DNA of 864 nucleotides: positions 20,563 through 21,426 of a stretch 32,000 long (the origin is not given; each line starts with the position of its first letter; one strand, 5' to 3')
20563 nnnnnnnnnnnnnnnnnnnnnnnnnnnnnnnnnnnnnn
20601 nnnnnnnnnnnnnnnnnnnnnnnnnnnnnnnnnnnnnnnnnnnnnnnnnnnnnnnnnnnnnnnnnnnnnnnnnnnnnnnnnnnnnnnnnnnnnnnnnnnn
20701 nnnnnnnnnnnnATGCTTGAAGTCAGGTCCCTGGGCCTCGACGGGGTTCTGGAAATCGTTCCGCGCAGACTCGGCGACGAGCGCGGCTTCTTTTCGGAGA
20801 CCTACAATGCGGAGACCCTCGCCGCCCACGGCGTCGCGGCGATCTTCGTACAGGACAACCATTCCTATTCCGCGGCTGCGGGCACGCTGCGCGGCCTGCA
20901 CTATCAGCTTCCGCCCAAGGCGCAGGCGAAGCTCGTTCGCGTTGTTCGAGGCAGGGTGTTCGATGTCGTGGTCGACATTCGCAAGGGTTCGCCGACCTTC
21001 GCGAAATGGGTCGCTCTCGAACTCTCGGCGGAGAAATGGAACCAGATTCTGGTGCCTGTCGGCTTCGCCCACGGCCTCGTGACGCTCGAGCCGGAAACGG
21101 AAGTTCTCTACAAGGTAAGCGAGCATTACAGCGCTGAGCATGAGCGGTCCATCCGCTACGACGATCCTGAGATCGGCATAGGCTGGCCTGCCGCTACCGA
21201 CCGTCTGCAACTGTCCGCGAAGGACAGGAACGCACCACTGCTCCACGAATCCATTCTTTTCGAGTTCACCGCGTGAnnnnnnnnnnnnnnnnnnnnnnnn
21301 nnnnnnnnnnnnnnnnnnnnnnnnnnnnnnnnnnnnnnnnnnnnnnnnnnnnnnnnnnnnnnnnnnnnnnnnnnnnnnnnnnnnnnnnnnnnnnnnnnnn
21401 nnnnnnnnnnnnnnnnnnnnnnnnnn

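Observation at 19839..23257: Complete dTDP-L-rhamnose pathway embedded in an operon for a polymer reported to contain no rhamnose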

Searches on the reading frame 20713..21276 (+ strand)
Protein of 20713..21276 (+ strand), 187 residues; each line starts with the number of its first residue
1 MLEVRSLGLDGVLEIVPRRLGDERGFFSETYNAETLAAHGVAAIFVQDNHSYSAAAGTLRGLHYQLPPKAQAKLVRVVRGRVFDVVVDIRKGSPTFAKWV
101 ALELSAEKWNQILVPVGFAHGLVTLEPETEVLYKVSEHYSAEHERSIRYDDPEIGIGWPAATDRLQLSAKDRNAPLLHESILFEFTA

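Call 8: search_protein_families(library=ncbifam, proteins=[window:20713-21276:+])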
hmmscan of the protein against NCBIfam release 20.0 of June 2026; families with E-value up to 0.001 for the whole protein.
window:20713-21276:+ (187 aa): 1 family
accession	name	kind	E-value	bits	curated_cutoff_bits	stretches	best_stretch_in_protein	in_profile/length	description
TIGR01221.1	rmlC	equivalog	3.4e-61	206.1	155.75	1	5-179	3-174/176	dTDP-4-dehydrorhamnose 3,5-epimerase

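Call 9: search_protein_families(library=pfam, proteins=[window:20713-21276:+])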
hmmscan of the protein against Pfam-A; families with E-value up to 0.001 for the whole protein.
window:20713-21276:+ (187 aa): 1 family
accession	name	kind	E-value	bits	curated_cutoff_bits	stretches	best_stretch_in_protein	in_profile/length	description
PF00908.23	dTDP_sugar_isom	-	1.3e-67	227.1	27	1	8-178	3-167/168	dTDP-4-dehydrorhamnose 3,5-epimerase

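Call 23: search_dna_similar(query=window:20713-21273:+, collection=plasmids, mode=protein, max_rows=60, rows=spread, max_evalue=1e-10)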
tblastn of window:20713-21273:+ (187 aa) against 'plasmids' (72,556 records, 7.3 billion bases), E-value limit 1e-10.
Records with a match: 674; places in all: 803; records where one place covers at least 80% of the query: 664.
Best place of each record, by identity: >=99% 39; 95-99% 11; 90-95% 1; 80-90% 17; 60-80% 14; <60% 592.
By first word of the organism name: Sinorhizobium 77; Phaeobacter 58; Pseudosulfitobacter 48; Streptomyces 46; Escherichia 32; Bacillus 28; Sulfitobacter 20; Rhizobium 20; Lactiplantibacillus 17; Azospirillum 16; and 126 more.
By predicted mobility (MOB-suite, as given by PLSDB): non-mobilizable 461; mobilizable 142; conjugative 71.
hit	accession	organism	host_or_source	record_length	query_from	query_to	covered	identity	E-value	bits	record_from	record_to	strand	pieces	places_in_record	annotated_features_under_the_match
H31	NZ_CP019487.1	Sinorhizobium meliloti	alfalfa,single cell,nitrogen fixing ...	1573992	1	187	100%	100.0%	9e-108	345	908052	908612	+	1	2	none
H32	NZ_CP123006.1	Sinorhizobium meliloti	Medicago sativa,cell culture,nodules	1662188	1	187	100%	100.0%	9e-108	345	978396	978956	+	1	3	none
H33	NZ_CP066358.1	Sinorhizobium meliloti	Medicago lupulina L.,nodules of ...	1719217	1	187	100%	100.0%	9e-108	345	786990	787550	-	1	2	none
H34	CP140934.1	Sinorhizobium meliloti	Medicago lupulina,whole organism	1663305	1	187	100%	99.5%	3e-107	343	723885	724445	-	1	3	rfbC: dTDP-4-dehydrorhamnose 3,5-epimerase | rfbA: glucose-1-phosphate thymidylyltransferase RfbA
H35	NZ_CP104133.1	Sinorhizobium sp. K101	Phaseolus vulgaris,cell ...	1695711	1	187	100%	95.7%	5e-103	331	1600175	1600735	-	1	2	none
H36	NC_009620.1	Sinorhizobium medicae WSM419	-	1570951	1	187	100%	86.6%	6e-92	299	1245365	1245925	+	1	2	none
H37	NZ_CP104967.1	Phyllobacterium sp. A18/5-2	Vicia costata,cell culture,root nodule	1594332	1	183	98%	68.9%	6e-73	245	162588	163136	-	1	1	none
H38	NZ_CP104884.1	Bartonella sp. HY328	pure-culture,feces of bat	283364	1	184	98%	59.8%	3e-57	200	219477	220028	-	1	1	rfbC: dTDP-4-dehydrorhamnose 3,5-epimerase | rfbA: glucose-1-phosphate thymidylyltransferase RfbA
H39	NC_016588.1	Azospirillum lipoferum 4B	-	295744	2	177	94%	58.5%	2e-53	189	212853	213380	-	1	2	rfbC: dTDP-4-dehydrorhamnose 3,5-epimerase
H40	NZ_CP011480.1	Hoeflea sp. IMCC20628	-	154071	1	177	95%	56.5%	5e-52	185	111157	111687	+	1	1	rfbC: dTDP-4-dehydrorhamnose 3,5-epimerase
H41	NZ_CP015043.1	Rhodovulum sp. P5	cell culture,shallow-sea hydrothermal ...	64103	3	179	95%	55.4%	5e-50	179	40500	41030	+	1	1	rfbC: dTDP-4-dehydrorhamnose 3,5-epimerase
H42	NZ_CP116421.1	Sulfitobacter faviae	Hexacorallia,culture,Cold water coral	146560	2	174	93%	56.1%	1e-46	170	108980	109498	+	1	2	rfbC: dTDP-4-dehydrorhamnose 3,5-epimerase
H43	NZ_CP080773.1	Aliiroseovarius crassostreae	-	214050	2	179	95%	53.6%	1e-44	164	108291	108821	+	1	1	rfbC: dTDP-4-dehydrorhamnose 3,5-epimerase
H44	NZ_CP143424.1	Roseobacter litoralis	Fucus vesiculosus var. spiralis,cell ...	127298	2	177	94%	54.0%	3e-45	166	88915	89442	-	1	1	rfbC: dTDP-4-dehydrorhamnose 3,5-epimerase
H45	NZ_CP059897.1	Ciceribacter thiooxidans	mixed culture,soil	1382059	12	179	90%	55.6%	2e-48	175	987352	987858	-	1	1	none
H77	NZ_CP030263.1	Ensifer adhaerens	Zea mays,whole organism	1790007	2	179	95%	43.8%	1e-34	135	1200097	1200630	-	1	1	none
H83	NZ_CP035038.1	Sinorhizobium fredii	single cell,soil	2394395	9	179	91%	40.9%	8e-27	113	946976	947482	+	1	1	none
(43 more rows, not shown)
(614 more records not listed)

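Call 24: get_annotated_region(hit=H83, flank=12000)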
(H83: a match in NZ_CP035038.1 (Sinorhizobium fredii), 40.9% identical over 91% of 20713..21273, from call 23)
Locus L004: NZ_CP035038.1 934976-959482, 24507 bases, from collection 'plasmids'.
description: Sinorhizobium fredii strain SMH12 plasmid psfSMH12a, complete sequence
organism: Sinorhizobium fredii (NCBI taxid 380)
taxonomy: Bacteria; Pseudomonadota; Alphaproteobacteria; Hyphomicrobiales; Rhizobiaceae; Sinorhizobium; Sinorhizobium fredii
host: -; source: single cell,soil; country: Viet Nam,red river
typing (MOB-suite, as given by PLSDB): conjugative; relaxase MOBQ; mating-pair formation MPF_T
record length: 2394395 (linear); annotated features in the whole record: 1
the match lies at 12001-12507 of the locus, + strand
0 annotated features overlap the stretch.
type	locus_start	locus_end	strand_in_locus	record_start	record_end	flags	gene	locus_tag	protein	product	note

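Call 25: get_annotated_region(hit=H77, flank=12000)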
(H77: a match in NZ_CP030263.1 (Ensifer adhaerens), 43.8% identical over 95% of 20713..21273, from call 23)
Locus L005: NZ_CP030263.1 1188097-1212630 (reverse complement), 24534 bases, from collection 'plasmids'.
description: Ensifer adhaerens strain Corn53 plasmid AA, complete sequence
organism: Ensifer adhaerens (NCBI taxid 106592)
taxonomy: Bacteria; Pseudomonadota; Alphaproteobacteria; Hyphomicrobiales; Rhizobiaceae; Ensifer; Ensifer adhaerens
host: -; source: Zea mays,whole organism; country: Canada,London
typing (MOB-suite, as given by PLSDB): non-mobilizable; mating-pair formation MPF_T
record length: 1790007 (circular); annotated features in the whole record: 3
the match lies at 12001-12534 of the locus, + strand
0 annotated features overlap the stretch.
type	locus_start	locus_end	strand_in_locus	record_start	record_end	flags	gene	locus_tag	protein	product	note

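Call 43: search_dna_similar(query=L005:12001-12534:+, collection=plasmids, mode=protein, max_rows=60, rows=best, max_evalue=1e-10)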
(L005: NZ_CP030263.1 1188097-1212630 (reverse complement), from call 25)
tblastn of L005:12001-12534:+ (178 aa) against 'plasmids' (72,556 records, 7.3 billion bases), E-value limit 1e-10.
Records with a match: 708; places in all: 843; records where one place covers at least 80% of the query: 693.
Best place of each record, by identity: >=99% 1; 60-80% 9; <60% 698.
By first word of the organism name: Sinorhizobium 77; Streptomyces 74; Phaeobacter 58; Pseudosulfitobacter 48; Escherichia 32; Bacillus 28; Rhizobium 20; Sulfitobacter 20; Lactiplantibacillus 17; Azospirillum 16; and 127 more.
By predicted mobility (MOB-suite, as given by PLSDB): non-mobilizable 490; mobilizable 147; conjugative 71.
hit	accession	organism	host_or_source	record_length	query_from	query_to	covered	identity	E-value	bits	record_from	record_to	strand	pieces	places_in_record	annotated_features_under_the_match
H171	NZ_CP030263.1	Ensifer adhaerens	Zea mays,whole organism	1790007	1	178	100%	99.4%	2e-117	372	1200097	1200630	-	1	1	none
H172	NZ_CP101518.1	Ensifer adhaerens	cell cuture,rhizosphere soil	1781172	1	178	100%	72.5%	2e-84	277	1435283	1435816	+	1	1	none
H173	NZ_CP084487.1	Ensifer adhaerens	cellculture,soil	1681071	1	178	100%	71.9%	4e-84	276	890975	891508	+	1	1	none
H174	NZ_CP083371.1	Ensifer canadensis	Melilotus albus,Cell Culture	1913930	1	178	100%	65.2%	2e-73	246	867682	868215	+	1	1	none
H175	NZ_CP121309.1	Ensifer adhaerens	bacterial colony,soil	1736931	1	178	100%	63.5%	4e-72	242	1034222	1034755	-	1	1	none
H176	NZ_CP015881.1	Ensifer adhaerens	silty clay loam soil (pH 6.1)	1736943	1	178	100%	63.5%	4e-72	242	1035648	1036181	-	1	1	none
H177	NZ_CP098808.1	Ensifer adhaerens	whole organism,soil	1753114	1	178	100%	61.2%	4e-68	231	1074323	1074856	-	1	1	none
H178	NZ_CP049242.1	Allorhizobium pseudoryzae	cell culture,soil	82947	1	178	100%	60.7%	9e-69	233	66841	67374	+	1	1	rfbC: dTDP-4-dehydrorhamnose 3,5-epimerase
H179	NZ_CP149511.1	Pararhizobium sp. A13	Aeschynomene indica,cell ...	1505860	3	176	98%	61.5%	3e-68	231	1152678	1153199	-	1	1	none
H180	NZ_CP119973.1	Agrobacterium leguminum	pure culture,soil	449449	1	174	98%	60.3%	7e-65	221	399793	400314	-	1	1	rfbC: dTDP-4-dehydrorhamnose 3,5-epimerase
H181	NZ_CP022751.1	Sphingobium xenophagum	cell culture,electronic ...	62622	1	178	100%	58.4%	3e-62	214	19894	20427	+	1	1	rfbC: dTDP-4-dehydrorhamnose 3,5-epimerase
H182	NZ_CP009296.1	Novosphingobium pentaromativorans US6-1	mud sediment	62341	1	178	100%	58.4%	9e-62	213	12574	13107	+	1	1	rfbC: dTDP-4-dehydrorhamnose 3,5-epimerase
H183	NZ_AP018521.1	Sphingobium sp. YG1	-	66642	1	178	100%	57.9%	3e-63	216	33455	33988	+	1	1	rfbC: dTDP-4-dehydrorhamnose 3,5-epimerase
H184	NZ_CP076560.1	Sphingobium xenophagum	bacteria,La Roche-Posay thermal water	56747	1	178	100%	57.9%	7e-62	213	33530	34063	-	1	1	rfbC: dTDP-4-dehydrorhamnose 3,5-epimerase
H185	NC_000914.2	Sinorhizobium fredii NGR234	-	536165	1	176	99%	58.0%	5e-60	207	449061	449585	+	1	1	rfbC: dTDP-4-dehydrorhamnose 3,5-epimerase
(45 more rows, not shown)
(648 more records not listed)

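Call 61: search_solved_structures(query=window:20713-21273:+, show_alignments=1, max_evalue=1e-30)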
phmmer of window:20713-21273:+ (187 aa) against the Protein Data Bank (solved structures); distinct sequences matched with E-value up to 1e-30: 19.
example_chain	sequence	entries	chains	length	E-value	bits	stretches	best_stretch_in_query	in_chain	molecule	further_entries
3ryk_A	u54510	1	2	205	1.3e-54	188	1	15-179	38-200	dTDP-4-dehydrorhamnose 3,5-epimerase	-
7pvi_AAA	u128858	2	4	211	4.9e-51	176.4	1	8-177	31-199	dTDP-4-dehydrorhamnose 3,5-epimerase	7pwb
1dzr_A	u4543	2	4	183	4.6e-48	166.7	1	7-184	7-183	DTDP-4-DEHYDRORHAMNOSE 3,5-EPIMERASE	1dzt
2ixi_A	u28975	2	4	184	4.9e-47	163.3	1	6-175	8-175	DTDP-4-DEHYDRORHAMNOSE 3,5-EPIMERASE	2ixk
1rtv_A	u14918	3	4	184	5e-47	163.3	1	6-175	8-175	dTDP-4-dehydrorhamnose 3,5-epimerase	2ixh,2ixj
6din_A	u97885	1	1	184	5.1e-47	163.3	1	6-175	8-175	dTDP-4-dehydrorhamnose 3,5-epimerase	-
9j9s_A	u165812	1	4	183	1.6e-46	161.7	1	8-180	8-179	dTDP-4-dehydrorhamnose 3,5-epimerase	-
9j9q_A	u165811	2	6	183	2.1e-45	158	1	8-180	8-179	dTDP-4-dehydrorhamnose 3,5-epimerase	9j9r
23ef_A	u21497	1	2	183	7.2e-45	156.3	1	8-180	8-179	dTDP-4-dehydrorhamnose 3,5-epimerase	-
1ep0_A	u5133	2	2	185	1.2e-44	155.6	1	7-180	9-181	DTDP-6-DEOXY-D-XYLO-4-HEXULOSE 3,5-EPIMERASE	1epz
9j9t_A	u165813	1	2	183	2.6e-44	154.5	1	8-180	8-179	dTDP-4-dehydrorhamnose 3,5-epimerase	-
9j9u_A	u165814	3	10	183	6.6e-44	153.1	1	8-180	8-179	dTDP-4-dehydrorhamnose 3,5-epimerase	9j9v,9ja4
9uyw_A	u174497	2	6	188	8.6e-44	152.8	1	7-180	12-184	dTDP-4-dehydrorhamnose 3,5-epimerase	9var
23eg_A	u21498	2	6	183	9.2e-44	152.7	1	8-180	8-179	dTDP-4-dehydrorhamnose 3,5-epimerase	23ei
9kyn_A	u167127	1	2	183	2.4e-42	148.1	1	8-180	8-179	dTDP-4-dehydrorhamnose 3,5-epimerase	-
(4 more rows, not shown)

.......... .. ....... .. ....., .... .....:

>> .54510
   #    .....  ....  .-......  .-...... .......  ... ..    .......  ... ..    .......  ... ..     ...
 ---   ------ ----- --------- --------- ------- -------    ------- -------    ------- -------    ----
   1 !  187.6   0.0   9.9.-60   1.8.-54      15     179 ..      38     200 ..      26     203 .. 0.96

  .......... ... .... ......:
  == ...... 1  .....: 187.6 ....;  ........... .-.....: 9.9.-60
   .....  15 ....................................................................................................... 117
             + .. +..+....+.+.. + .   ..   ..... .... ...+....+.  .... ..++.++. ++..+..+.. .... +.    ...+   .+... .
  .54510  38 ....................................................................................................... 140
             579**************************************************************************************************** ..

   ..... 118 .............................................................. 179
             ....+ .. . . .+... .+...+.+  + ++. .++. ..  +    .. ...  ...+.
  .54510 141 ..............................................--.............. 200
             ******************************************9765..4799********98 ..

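Call 89: search_dna_similar(query=L005:13681-14559:+, collection=plasmids, mode=protein, max_rows=60, rows=spread, max_evalue=1e-20)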
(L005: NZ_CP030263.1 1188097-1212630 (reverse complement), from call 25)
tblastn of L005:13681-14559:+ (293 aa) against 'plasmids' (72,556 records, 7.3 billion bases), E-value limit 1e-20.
Records with a match: 525; places in all: 571; records where one place covers at least 80% of the query: 516.
Best place of each record, by identity: >=99% 1; <60% 524.
By first word of the organism name: Sinorhizobium 72; Phaeobacter 58; Escherichia 30; Bacillus 27; Sulfitobacter 20; Lactiplantibacillus 17; Azospirillum 16; Leisingera 14; Bradyrhizobium 14; Cereibacter 13; and 110 more.
By predicted mobility (MOB-suite, as given by PLSDB): non-mobilizable 337; mobilizable 130; conjugative 58.
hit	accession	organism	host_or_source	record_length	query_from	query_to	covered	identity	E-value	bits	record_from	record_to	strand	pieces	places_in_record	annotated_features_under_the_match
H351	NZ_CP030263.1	Ensifer adhaerens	Zea mays,whole organism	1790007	1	293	100%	100.0%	0e+0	597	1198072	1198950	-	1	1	none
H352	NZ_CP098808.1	Ensifer adhaerens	whole organism,soil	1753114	2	293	100%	53.8%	4e-100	328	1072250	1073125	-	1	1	none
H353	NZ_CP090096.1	Neorhizobium galegae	Galega,Cell culture,Plant nodule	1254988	3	292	99%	53.4%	4e-99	325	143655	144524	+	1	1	record has no annotation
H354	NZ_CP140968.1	Sinorhizobium medicae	Medicago lupulina,whole organism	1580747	1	292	100%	50.3%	6e-84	281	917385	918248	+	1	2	none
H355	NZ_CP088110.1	Sinorhizobium medicae WSM1115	cell culture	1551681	1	293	100%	49.1%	2e-83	280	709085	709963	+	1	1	none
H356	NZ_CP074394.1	Agrobacterium salinitolerans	Cotton,tiaaue sample,root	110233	1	293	100%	48.1%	7e-91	301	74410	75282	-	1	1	rfbD: dTDP-4-dehydrorhamnose reductase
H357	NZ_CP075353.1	Pseudochrobactrum algeriensis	Bos taurus,cell culture,lymph nodes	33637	1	291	99%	47.8%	3e-74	254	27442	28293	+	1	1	rfbD: dTDP-4-dehydrorhamnose reductase | rfbB: dTDP-glucose 4,6-dehydratase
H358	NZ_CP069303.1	Shinella sp. PSBB067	monoisolate,Minnesota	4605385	1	292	100%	46.9%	9e-77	261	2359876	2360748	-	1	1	none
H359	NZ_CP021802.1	Sinorhizobium meliloti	Medicago sativa,Single Cell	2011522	1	292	100%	46.6%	9e-79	267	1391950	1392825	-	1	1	none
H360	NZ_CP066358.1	Sinorhizobium meliloti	Medicago lupulina L.,nodules of ...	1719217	1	292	100%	46.2%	3e-78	265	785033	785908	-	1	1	none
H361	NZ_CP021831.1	Sinorhizobium meliloti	Medicago truncatula,Single Cell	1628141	1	292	100%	46.2%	4e-78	265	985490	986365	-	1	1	none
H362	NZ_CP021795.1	Sinorhizobium meliloti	Medicago sativa,Single Cell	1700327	1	292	100%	46.2%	6e-78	264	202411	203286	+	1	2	none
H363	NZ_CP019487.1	Sinorhizobium meliloti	alfalfa,single cell,nitrogen fixing ...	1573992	1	292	100%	45.9%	2e-77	263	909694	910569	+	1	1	none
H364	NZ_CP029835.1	Azospirillum ramasamyi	single cell,Cow dung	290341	1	292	100%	43.2%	1e-66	232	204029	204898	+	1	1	rfbD: dTDP-4-dehydrorhamnose reductase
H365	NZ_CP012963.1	Cereibacter sphaeroides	cell culture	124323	3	288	98%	43.4%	2e-62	219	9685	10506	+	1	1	rfbD: dTDP-4-dehydrorhamnose reductase | rfbB: dTDP-glucose 4,6-dehydratase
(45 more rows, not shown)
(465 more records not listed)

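Call 90: get_annotated_region(hit=H354, flank=10000)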
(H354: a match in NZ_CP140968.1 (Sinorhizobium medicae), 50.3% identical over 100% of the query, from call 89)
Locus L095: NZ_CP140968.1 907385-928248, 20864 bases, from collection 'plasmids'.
description: Sinorhizobium medicae strain ml20 plasmid pSymB, complete sequence
organism: Sinorhizobium medicae (NCBI taxid 110321)
taxonomy: Bacteria; Pseudomonadota; Alphaproteobacteria; Hyphomicrobiales; Rhizobiaceae; Sinorhizobium; Sinorhizobium medicae
host: -; source: Medicago lupulina,whole organism; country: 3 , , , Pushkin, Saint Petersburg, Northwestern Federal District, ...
typing (MOB-suite, as given by PLSDB): mobilizable; relaxase MOBQ
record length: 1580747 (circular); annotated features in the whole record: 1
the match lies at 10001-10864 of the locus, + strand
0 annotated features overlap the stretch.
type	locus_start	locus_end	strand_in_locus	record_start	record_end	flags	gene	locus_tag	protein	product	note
